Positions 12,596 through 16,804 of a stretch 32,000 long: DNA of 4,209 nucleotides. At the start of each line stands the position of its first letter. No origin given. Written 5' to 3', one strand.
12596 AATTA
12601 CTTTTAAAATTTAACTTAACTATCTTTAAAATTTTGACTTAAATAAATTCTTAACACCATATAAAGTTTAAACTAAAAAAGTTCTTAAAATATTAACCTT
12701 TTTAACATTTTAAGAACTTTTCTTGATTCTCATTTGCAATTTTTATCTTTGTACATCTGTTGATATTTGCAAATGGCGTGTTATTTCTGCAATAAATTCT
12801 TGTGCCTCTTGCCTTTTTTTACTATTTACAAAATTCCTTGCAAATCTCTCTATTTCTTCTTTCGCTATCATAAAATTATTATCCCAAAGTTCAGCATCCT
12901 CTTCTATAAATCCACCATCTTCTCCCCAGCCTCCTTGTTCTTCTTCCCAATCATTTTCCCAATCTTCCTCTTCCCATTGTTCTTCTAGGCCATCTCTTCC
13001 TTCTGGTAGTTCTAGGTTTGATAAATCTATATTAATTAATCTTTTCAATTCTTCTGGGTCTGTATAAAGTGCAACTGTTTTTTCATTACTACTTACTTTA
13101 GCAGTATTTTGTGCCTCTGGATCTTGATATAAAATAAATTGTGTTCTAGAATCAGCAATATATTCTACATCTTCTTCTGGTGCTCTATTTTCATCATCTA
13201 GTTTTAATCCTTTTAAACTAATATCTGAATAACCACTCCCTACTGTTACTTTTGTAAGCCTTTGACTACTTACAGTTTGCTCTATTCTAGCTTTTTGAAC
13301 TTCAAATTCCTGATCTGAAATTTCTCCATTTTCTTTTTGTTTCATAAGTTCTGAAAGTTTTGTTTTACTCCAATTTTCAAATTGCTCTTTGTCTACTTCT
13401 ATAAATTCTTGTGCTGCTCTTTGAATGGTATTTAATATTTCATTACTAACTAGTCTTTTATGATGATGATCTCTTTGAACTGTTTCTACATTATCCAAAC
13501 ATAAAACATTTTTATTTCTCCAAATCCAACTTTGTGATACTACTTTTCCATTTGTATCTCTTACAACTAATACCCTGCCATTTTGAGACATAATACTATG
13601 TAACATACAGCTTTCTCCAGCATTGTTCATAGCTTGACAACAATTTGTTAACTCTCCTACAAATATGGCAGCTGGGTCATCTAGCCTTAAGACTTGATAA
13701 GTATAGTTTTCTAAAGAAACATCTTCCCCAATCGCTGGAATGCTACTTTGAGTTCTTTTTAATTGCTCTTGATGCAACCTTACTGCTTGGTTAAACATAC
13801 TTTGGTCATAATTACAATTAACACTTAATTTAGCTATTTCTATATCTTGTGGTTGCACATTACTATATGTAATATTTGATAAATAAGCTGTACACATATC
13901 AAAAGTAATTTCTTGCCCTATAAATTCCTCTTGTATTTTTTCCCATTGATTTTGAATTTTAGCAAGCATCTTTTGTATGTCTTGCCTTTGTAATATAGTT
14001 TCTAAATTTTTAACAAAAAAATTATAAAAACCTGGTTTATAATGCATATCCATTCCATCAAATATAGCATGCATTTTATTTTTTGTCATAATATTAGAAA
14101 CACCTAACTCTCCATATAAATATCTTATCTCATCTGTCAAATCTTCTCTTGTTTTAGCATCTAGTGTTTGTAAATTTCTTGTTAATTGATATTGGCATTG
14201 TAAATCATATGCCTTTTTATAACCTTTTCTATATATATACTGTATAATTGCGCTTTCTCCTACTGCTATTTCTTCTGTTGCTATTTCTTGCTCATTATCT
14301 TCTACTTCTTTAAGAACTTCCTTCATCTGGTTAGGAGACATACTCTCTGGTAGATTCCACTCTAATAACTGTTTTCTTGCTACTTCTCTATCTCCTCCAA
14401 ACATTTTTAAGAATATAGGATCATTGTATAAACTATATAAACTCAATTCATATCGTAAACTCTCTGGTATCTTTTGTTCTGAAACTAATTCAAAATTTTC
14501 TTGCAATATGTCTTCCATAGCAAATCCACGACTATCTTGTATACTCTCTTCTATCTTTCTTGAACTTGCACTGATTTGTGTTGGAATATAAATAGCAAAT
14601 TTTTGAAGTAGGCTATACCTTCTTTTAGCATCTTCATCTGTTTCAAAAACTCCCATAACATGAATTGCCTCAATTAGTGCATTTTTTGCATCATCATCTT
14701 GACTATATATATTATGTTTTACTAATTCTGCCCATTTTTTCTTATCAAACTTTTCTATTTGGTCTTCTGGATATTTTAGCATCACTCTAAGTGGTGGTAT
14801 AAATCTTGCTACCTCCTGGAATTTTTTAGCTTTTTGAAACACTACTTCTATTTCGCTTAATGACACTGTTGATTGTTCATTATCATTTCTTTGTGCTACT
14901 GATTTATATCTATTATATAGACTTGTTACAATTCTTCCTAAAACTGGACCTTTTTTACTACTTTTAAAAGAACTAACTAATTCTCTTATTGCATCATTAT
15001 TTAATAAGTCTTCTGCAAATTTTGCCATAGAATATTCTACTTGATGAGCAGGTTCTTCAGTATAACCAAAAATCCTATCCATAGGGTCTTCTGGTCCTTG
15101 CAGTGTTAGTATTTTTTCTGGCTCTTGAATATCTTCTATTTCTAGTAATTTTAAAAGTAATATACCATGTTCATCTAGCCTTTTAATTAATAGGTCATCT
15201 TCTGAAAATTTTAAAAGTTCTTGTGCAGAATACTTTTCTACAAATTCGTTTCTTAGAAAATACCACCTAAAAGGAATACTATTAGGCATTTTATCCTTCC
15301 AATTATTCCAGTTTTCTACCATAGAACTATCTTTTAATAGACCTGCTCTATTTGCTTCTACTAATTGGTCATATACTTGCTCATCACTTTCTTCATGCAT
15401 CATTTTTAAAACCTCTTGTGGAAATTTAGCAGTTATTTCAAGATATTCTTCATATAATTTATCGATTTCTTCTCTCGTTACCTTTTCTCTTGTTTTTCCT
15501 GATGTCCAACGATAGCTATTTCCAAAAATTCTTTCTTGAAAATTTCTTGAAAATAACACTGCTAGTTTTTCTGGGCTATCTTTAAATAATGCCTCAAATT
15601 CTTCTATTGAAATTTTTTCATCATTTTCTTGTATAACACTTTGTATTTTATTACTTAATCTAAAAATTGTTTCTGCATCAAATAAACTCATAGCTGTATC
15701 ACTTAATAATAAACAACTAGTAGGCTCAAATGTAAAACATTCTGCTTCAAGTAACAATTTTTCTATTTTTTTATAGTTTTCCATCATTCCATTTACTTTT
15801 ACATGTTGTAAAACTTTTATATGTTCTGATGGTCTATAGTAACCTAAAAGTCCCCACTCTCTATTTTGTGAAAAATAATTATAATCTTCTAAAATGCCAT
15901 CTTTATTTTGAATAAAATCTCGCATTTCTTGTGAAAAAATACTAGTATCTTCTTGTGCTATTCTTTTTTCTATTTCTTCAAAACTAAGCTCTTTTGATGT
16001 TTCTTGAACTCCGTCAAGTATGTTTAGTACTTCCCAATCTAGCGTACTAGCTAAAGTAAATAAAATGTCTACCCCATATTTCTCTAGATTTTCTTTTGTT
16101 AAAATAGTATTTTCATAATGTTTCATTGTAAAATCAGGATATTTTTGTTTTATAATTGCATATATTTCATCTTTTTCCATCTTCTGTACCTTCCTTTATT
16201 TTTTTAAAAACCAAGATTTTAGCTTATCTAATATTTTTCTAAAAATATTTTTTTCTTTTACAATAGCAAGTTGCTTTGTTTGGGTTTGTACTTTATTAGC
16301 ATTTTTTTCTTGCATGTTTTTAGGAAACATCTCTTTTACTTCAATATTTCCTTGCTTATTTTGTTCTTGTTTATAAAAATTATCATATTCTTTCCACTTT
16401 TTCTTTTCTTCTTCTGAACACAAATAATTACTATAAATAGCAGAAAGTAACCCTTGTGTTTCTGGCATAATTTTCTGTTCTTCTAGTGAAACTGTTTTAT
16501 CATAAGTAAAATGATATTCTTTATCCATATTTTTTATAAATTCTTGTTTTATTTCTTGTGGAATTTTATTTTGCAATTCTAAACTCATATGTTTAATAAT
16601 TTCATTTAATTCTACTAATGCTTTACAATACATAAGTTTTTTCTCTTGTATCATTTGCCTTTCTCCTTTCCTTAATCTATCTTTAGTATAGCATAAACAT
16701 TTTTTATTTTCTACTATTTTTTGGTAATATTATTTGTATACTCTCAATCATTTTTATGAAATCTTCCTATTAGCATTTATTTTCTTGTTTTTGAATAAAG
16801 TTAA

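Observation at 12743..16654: Two-gene operon with no assignable function: 152-aa protein plus 1145-aa acidic protein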

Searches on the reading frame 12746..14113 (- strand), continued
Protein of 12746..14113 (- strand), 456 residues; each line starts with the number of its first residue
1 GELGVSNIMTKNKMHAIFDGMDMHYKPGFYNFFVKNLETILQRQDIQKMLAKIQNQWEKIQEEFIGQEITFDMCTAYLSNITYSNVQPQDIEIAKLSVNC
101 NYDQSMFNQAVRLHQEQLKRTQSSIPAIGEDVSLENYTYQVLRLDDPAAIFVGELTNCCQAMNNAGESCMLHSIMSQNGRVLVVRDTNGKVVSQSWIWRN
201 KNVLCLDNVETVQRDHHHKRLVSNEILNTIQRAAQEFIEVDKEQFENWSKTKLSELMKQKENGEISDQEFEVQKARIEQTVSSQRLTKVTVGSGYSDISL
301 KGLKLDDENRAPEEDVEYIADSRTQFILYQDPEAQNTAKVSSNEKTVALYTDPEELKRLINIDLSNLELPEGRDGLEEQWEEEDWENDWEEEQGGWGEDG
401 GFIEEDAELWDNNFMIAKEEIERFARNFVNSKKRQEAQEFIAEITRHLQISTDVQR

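Call 59: search_protein_families(library=pfam, proteins=[P0174, P0175], max_evalue=0.01)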
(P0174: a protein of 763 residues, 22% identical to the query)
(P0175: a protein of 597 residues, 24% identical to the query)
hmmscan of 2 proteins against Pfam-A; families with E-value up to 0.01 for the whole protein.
P0174 (763 aa): 4 families
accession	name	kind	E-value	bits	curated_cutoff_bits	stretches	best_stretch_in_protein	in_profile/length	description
PF13306.12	LRR_5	-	4e-25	88.6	27.7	2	29-133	31-127/127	BspA type Leucine rich repeat region (6 copies)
PF13855.12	LRR_8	-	7.4e-13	48.5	27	1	168-214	13-59/61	Leucine rich repeat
PF12799.13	LRR_4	-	1.9e-07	31.5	27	0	56-96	2-39/44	Leucine Rich repeats (2 copies)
PF23952.1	LRR_EndoS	-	2.6e-07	31.3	27.9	0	135-213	36-115/116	Endo-beta-N-acetylglucosaminidase EndoS LRR domain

P0175 (597 aa): 1 family
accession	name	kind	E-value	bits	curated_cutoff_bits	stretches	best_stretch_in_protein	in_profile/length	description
PF05617.16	Prolamin_like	-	0.0018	18.8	22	0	460-481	27-48/67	Prolamin-like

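Call 60: find_related_loci(query=A2, collection=viral_contigs, flank=6000)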
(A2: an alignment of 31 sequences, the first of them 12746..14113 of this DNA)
Query A2 (456 aa) in viral_contigs; peptide patterns used: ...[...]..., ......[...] (x = any residue, [..] = any of these).
85 stretches matched a pattern, but none encodes a relative of the query by tblastn (E <= 1e-3).

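Call 73: search_solved_structures(query=A7, max_evalue=0.001, show_alignments=1)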
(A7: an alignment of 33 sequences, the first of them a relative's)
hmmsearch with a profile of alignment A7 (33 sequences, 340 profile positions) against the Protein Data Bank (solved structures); distinct sequences matched with E-value up to 0.001: 10.
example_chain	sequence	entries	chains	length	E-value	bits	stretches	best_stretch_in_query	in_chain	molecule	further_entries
8zok_A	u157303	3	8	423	6.2e-24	87.9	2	22-233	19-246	Gamma-glutamyl phosphate reductase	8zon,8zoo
1o20_A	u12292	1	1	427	1e-22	83.9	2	12-224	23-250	Gamma-glutamyl phosphate reductase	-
1vlu_A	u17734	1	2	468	1.6e-18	70.1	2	6-223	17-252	Gamma-glutamyl phosphate reductase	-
4ghk_A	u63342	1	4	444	1.4e-16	63.7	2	253-301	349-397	Gamma-glutamyl phosphate reductase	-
8j0e_F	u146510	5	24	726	1.9e-15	60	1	23-232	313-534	Delta-1-pyrroline-5-carboxylate synthase B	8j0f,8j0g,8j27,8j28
8y2h_B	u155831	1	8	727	5.1e-15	58.6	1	23-232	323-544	Delta-1-pyrroline-5-carboxylate synthase A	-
2h5g_A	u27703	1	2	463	5.3e-13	51.9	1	25-230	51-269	Delta 1-pyrroline-5-carboxylate synthetase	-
7f5t_A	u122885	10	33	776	7.4e-11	44.9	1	93-224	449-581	Delta-1-pyrroline-5-carboxylate synthase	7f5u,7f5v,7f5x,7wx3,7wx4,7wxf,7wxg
10fm_A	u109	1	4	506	2.3e-10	43.3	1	229-294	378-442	aldehyde dehydrogenase (NAD(+))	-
8hap_A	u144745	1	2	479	0.00029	23.2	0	244-301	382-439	Aldehyde dehydrogenase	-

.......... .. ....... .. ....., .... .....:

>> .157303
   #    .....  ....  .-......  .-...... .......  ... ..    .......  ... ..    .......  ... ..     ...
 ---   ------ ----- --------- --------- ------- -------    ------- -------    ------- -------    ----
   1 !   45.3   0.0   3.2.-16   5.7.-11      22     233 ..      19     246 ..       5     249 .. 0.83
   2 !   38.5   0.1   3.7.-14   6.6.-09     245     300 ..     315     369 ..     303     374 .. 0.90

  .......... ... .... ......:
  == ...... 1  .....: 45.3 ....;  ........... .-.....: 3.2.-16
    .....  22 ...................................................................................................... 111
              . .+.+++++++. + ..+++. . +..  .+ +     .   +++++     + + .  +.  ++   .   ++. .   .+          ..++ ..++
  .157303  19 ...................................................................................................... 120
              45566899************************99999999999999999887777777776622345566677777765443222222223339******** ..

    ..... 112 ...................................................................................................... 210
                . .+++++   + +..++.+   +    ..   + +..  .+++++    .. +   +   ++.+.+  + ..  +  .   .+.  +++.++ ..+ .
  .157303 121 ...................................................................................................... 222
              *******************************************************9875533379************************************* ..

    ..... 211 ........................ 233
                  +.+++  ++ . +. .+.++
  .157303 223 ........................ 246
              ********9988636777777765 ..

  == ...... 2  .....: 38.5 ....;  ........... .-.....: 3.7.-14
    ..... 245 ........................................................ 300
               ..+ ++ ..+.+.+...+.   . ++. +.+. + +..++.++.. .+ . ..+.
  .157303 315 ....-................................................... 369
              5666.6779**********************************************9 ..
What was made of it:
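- Closest known: Gamma-glutamyl phosphate reductase ProA. Same: A profile of the partner matches ProA structures at E = 6e-24 to 1e-13, over both the N-terminal and C-terminal halves (call 73).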

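Call 75: search_dna_similar(query=window:12746-14113:-, collection=phages, mode=protein, max_evalue=0.001, max_rows=15)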
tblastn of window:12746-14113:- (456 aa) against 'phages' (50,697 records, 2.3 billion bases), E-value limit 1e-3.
Records with a match: 3; places in all: 3; records where one place covers at least 80% of the query: 0.
Best place of each record, by identity: <60% 3.
By first word of the organism name: Microcystis 2; Cyanophage 1.
By host as written in the record: Microcystis aeruginosa 2; Cyanobacteria 1.
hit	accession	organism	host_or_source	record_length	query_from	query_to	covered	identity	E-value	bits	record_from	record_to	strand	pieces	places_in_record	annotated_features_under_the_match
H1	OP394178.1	Cyanophage MaMV-DH01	Cyanobacteria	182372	28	212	41%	27.1%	1e-9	67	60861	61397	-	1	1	hypothetical protein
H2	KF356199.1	Microcystis phage MaMV-DC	Microcystis aeruginosa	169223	28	212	41%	27.1%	2e-9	66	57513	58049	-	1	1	hypothetical protein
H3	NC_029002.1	Microcystis phage MaMV-DC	Microcystis aeruginosa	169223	28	212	41%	27.1%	2e-9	66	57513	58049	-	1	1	hypothetical protein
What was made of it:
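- Tried and rejected: Only distant cyanophage hits turned up (call 75).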

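Call 76: search_dna_similar(query=window:12746-14113:-, collection=plasmids, mode=protein, max_evalue=0.001, max_rows=15)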
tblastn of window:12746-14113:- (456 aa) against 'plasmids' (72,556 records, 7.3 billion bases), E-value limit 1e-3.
No match.
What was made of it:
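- On Known anti-phage defence systems (PADLOC-DB 2.0): No plasmid relative (call 76) and no IMG/VR relative (call 60).
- There are no relatives in plasmids (call 76) or, by pattern, in IMG/VR (call 60).
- Tried and rejected: The IMG/VR pattern scan was negative (call 60) and plasmids were negative (call 76).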

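Call 77: get_annotated_region(hit=H3, flank=4000)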
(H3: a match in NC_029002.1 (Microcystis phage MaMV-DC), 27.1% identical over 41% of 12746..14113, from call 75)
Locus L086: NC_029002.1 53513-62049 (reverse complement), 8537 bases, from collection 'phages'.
description: Microcystis phage MaMV-DC, complete genome.
organism: Microcystis phage MaMV-DC (NCBI taxid 1357715)
taxonomy: Viruses; Duplodnaviria; Heunggongvirae; Uroviricota; Caudoviricetes; Fukuivirus; Fukuivirus MVDC
host: Microcystis aeruginosa; source: -; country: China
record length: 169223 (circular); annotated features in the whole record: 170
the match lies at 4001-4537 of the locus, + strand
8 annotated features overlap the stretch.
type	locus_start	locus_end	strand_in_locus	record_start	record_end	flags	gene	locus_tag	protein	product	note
CDS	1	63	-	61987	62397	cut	-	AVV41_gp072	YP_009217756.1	hypothetical protein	ORF72R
CDS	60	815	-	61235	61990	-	-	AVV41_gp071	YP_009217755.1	endolysin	ORF71R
CDS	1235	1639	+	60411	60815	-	-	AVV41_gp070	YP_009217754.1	hypothetical protein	ORF70L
CDS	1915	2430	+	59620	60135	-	-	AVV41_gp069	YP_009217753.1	hypothetical protein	ORF69L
CDS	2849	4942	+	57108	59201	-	-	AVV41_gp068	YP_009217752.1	hypothetical protein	ORF68L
CDS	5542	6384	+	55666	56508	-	-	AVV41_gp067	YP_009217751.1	hypothetical protein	ORF67L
CDS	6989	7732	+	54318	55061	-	-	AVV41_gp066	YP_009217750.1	hypothetical protein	ORF66L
CDS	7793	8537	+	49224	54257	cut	-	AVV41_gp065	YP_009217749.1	hypothetical protein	ORF65L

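Call 79: search_protein_families(library=pfam, proteins=[L086:2849-4939:+], max_evalue=1)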
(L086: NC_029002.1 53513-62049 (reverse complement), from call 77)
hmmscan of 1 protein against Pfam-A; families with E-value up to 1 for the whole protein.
L086:2849-4939:+ (697 aa): 0 families
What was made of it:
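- Closest known: Uncharacterised phage proteins BFVD A0A7G9A3X2. Different: They are shorter, phage-encoded, without a Pfam domain (call 79) and of unknown function.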

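Call 115: find_encoding_contigs(protein=P0211, flank=10000, max_places=2)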
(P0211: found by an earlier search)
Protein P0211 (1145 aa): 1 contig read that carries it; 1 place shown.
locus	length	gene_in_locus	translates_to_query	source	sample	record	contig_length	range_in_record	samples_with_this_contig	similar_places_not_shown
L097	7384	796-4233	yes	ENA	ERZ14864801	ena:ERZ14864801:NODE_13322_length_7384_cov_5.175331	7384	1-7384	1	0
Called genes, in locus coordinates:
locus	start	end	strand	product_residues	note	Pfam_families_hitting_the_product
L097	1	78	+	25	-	?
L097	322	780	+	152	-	-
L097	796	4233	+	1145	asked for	-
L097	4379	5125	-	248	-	PF01113:DapB_N, PF05173:DapB_C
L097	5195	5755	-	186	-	-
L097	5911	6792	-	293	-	PF00701:DHDPS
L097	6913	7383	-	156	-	?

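Call 118: search_protein_families(library=phrogs, proteins=[L086:2849-4939:+, P0174, P0175, window:12746-14113:-], max_evalue=1)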
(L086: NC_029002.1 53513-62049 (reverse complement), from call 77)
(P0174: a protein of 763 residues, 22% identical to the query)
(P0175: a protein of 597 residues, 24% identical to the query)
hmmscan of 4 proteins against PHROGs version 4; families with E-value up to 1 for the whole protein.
L086:2849-4939:+ (697 aa): 0 families

P0174 (763 aa): 0 families

P0175 (597 aa): 0 families

window:12746-14113:- (456 aa): 2 families
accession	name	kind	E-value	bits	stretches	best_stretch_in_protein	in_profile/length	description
phrog_340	-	unknown function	0.064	14.1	1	171-207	18-53/85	-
phrog_24532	-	unknown function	0.092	14.1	1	11-59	35-83/102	-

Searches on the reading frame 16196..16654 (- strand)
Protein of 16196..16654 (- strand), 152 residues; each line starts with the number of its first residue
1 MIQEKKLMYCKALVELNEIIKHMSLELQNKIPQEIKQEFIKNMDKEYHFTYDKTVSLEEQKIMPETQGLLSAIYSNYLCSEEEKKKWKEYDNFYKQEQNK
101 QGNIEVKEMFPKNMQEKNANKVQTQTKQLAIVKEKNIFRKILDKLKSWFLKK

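Call 3: search_protein_families(library=pfam, proteins=[window:16196-16654:-], max_evalue=1)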
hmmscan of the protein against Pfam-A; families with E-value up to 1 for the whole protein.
window:16196-16654:- (152 aa): 1 family
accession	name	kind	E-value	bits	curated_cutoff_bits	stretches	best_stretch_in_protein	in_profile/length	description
PF25194.1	DPC3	-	0.39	10.8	27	1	59-104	85-132/196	Diatom pyrenoid component 3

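Call 4: search_protein_families(library=ncbifam, proteins=[window:16196-16654:-], max_evalue=1)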
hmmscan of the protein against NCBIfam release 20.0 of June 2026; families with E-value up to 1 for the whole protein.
window:16196-16654:- (152 aa): 1 family
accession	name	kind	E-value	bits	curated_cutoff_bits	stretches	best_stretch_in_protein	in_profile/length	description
NF033450.1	BREX_PglZ_1_B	equivalog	0.26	9.3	400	1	26-143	203-316/675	BREX-1 system phosphatase PglZ type B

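Call 5: search_protein_families(library=phrogs, proteins=[window:16196-16654:-], max_evalue=1)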
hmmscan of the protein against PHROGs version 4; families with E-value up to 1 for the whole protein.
window:16196-16654:- (152 aa): 0 families

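Call 6: search_protein_families(library=padloc, proteins=[window:16196-16654:-], max_evalue=1)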
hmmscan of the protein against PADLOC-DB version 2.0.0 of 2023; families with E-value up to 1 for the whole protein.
window:16196-16654:- (152 aa): 0 families

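Call 11: find_homologous_proteins(query=window:16196-16654:-)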
Query window:16196-16654:- (152 aa): 9 proteins with E <= 0.001 among 49 candidates.
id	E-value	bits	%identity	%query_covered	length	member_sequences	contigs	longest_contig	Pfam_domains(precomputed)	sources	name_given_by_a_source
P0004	4.0e-87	307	97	100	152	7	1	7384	-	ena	-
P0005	1.3e-66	241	64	100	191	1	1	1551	-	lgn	-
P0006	3.3e-66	240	63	100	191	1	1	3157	-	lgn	-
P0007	1.1e-56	209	68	99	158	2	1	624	-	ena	-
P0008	3.9e-55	204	66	99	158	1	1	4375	-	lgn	-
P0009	7.9e-53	196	65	99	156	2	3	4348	-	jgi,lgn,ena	-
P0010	3.1e-49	185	63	100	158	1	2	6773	-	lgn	-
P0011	1.3e-48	183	61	100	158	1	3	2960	-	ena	-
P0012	5.9e-47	177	74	76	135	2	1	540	-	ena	-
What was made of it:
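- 16196..16654 (-): Small gene. It encodes a 152-aa basic protein (pI 9.1) with a conserved ~95-aa helical N-domain, a variable linker and a conserved C-terminal tail. Nine homologues found (call 11).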

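Call 94: search_solved_structures(query=A8, max_evalue=10)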
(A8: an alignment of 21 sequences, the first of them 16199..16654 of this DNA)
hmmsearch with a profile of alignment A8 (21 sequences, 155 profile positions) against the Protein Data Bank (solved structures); distinct sequences matched with E-value up to 10: 9.
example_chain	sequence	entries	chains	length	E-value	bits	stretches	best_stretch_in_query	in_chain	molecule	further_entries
2w51_A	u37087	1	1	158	0.12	15.6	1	17-62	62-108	PROTEIN ARMET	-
2kvd_A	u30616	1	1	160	0.12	15.6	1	17-62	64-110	Mesencephalic astrocyte-derived neurotrophic factor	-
2rqy_A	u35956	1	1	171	0.12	15.6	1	17-62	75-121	Putative uncharacterized protein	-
6ha7_C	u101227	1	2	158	0.14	15.4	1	17-62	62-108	Mesencephalic astrocyte-derived neurotrophic factor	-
1jjr_A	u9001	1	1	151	0.27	14.5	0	20-65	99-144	THYROID AUTOANTIGEN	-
6jlh_A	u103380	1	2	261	0.32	14.2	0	16-60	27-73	Secretagogin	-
2be4_A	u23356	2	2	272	0.38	14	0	16-60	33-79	hypothetical protein LOC449832 | Protein Zgc:100843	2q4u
8vju_A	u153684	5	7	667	5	10.3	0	30-60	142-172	Neurolysin, mitochondrial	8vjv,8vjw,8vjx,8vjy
5luz_A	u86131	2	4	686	5.5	10.2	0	30-60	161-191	Neurolysin, mitochondrial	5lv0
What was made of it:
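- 16196..16654 (-): No family or PDB hit (calls 3-6, 94).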

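Call 110: find_related_loci(query=A9, collection=metagenome_contigs, flank=6000)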
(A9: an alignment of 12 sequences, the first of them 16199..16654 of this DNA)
Query A9 (152 aa) in metagenome_contigs; peptide patterns used: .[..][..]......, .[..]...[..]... (x = any residue, [..] = any of these).
64 stretches matched a pattern; 2 encode a relative of the query (tblastn E <= 1e-3); 2 distinct loci.
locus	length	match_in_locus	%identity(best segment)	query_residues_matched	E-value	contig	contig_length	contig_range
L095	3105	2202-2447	45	11-93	3e-18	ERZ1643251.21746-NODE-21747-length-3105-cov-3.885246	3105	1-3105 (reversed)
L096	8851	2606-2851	45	11-93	5e-18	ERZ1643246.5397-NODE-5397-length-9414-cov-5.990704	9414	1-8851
